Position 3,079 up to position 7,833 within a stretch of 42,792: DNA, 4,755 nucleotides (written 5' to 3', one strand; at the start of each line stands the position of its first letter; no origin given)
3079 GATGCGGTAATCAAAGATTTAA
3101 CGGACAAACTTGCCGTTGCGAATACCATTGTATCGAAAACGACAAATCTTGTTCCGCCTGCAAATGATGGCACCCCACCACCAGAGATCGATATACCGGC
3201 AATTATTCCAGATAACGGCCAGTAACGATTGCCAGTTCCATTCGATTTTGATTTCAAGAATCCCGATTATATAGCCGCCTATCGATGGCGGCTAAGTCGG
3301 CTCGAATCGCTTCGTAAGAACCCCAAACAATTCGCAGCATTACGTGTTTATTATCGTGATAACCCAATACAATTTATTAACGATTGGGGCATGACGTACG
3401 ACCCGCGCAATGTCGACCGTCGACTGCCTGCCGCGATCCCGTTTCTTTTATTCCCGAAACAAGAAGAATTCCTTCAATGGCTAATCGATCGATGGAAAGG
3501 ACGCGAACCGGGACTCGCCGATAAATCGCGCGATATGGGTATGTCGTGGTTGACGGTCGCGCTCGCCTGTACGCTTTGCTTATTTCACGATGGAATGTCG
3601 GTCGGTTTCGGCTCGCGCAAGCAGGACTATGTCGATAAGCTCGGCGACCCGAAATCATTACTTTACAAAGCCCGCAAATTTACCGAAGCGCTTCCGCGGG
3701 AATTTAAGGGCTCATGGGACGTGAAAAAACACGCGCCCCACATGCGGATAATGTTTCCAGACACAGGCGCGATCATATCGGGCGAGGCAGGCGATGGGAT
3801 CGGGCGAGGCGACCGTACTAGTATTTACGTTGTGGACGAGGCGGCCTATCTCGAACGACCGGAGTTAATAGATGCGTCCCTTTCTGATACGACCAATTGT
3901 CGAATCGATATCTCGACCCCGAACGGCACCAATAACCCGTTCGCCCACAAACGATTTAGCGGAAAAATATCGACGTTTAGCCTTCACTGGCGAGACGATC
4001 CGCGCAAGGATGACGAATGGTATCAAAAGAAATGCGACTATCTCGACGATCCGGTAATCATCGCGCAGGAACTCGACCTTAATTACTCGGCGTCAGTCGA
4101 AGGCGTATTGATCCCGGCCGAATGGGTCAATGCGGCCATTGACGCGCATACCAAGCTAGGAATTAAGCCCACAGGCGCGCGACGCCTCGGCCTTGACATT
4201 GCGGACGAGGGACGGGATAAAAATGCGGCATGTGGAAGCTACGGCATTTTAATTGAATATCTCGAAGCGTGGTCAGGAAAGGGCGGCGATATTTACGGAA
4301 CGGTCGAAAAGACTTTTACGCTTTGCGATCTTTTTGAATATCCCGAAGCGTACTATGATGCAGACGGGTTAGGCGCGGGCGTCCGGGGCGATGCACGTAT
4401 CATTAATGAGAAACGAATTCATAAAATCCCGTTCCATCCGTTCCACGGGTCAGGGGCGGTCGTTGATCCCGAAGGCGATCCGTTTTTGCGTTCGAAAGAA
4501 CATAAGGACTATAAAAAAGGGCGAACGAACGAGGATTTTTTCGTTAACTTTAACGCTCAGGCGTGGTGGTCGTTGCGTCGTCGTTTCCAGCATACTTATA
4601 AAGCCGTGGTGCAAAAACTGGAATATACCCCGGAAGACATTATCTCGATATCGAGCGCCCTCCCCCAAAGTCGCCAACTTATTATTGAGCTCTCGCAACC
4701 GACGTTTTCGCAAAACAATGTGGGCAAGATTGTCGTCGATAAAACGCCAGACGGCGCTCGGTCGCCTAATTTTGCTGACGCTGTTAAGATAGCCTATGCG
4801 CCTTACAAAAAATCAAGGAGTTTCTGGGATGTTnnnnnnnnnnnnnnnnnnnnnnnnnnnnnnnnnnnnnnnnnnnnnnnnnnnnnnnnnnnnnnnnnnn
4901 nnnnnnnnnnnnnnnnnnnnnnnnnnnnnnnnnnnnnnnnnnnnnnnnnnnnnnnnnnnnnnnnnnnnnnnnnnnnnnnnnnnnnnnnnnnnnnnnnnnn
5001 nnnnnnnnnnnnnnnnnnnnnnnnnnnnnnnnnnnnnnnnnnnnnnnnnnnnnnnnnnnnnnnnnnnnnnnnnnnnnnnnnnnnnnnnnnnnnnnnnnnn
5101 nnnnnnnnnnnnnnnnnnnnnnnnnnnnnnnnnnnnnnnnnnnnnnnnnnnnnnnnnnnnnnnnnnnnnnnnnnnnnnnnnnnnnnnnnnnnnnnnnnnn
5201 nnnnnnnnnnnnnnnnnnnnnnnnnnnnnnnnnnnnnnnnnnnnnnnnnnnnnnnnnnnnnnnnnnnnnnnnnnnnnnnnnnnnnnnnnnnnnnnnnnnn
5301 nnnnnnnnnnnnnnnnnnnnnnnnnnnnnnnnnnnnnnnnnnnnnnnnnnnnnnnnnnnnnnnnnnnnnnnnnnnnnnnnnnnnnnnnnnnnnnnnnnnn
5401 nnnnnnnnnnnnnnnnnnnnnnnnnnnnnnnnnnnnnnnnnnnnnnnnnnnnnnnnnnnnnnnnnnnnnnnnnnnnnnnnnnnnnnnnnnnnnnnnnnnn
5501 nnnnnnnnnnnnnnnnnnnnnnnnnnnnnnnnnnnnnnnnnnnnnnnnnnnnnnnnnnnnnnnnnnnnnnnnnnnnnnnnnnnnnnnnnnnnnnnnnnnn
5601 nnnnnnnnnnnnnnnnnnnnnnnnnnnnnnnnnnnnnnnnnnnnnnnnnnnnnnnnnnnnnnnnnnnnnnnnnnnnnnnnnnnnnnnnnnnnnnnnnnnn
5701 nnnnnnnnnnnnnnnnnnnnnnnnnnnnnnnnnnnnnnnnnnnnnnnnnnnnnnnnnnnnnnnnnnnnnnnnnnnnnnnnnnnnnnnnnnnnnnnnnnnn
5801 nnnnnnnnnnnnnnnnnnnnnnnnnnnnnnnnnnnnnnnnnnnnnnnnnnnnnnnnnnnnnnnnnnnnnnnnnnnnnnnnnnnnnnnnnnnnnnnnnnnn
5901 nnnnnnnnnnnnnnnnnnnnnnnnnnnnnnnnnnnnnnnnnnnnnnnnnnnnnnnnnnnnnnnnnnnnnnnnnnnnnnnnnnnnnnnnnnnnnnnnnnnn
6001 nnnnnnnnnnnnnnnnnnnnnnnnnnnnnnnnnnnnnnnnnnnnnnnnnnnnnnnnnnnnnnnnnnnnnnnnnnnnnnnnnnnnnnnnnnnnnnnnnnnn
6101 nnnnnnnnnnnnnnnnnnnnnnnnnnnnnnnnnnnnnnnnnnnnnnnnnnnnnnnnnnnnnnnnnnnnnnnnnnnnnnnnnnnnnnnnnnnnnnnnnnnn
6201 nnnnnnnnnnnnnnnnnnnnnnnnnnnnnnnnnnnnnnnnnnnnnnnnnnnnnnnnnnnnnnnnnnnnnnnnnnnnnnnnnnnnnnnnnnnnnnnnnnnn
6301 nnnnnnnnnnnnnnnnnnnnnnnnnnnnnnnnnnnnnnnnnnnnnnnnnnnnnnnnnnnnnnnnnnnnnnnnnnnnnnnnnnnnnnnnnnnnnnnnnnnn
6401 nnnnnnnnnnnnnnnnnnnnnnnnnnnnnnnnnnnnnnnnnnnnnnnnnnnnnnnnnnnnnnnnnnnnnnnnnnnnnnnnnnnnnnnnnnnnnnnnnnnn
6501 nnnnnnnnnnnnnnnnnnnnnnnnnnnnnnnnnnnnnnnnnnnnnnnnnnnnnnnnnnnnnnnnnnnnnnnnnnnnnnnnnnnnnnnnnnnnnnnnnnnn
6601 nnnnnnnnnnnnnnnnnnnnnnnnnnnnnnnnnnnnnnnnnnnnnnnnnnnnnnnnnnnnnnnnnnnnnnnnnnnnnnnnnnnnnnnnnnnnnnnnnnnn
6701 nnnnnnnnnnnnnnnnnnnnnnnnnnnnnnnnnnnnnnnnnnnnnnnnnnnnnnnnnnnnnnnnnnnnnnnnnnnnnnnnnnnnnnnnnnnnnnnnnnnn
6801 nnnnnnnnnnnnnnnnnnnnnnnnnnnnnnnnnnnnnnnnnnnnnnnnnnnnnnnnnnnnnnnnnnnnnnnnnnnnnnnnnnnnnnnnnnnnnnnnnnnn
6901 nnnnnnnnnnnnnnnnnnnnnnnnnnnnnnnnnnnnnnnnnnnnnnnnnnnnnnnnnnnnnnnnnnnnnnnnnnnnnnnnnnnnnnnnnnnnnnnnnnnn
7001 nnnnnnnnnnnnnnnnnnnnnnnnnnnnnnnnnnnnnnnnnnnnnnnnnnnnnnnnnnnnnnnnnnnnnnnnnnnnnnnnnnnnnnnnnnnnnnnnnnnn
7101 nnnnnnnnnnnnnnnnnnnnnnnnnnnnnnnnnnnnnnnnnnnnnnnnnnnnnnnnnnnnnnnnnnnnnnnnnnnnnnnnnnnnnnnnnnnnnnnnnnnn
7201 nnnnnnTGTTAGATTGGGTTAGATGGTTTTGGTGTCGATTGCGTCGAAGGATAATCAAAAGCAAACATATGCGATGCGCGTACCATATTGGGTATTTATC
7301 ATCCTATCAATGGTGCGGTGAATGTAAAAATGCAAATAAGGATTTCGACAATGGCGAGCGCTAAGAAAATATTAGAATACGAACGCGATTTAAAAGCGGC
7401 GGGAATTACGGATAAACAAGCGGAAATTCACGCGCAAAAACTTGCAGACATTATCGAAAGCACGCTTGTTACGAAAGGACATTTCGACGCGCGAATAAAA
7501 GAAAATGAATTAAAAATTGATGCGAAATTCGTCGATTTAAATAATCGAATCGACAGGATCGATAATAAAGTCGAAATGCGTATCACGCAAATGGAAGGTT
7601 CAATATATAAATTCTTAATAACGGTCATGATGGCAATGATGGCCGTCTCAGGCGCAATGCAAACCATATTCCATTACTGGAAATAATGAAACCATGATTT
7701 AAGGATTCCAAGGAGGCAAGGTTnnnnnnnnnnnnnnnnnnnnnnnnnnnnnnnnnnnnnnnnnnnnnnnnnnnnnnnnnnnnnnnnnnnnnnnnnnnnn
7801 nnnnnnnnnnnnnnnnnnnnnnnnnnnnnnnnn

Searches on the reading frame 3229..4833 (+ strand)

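Call 9: search_protein_families(library=pfam, max_evalue=0.01, proteins=[window:3229-4833:+])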
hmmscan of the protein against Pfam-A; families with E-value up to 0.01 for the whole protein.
window:3229-4833:+ (535 aa): 0 families

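Call 29: search_protein_families(library=phrogs, max_evalue=0.001, proteins=[window:3229-4833:+])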
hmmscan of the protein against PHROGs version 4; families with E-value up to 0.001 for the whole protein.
window:3229-4833:+ (535 aa): 2 families
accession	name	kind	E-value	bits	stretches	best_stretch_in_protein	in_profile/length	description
phrog_2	-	head and packaging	3.4e-27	96.6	1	34-532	250-599/807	terminase large subunit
phrog_5989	-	head and packaging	4.1e-11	43.6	1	43-270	118-319/347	terminase large subunit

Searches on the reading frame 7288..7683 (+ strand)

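Call 54: search_protein_families(library=pfam, max_evalue=0.01, proteins=[window:7288-7683:+])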
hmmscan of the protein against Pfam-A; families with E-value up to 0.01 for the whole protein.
window:7288-7683:+ (132 aa): 1 family
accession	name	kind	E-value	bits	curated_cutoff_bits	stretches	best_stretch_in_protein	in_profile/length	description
PF07798.16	CCDC90-like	-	0.0012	19.2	33.5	0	69-121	116-168/175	Coiled-coil domain-containing protein 90-like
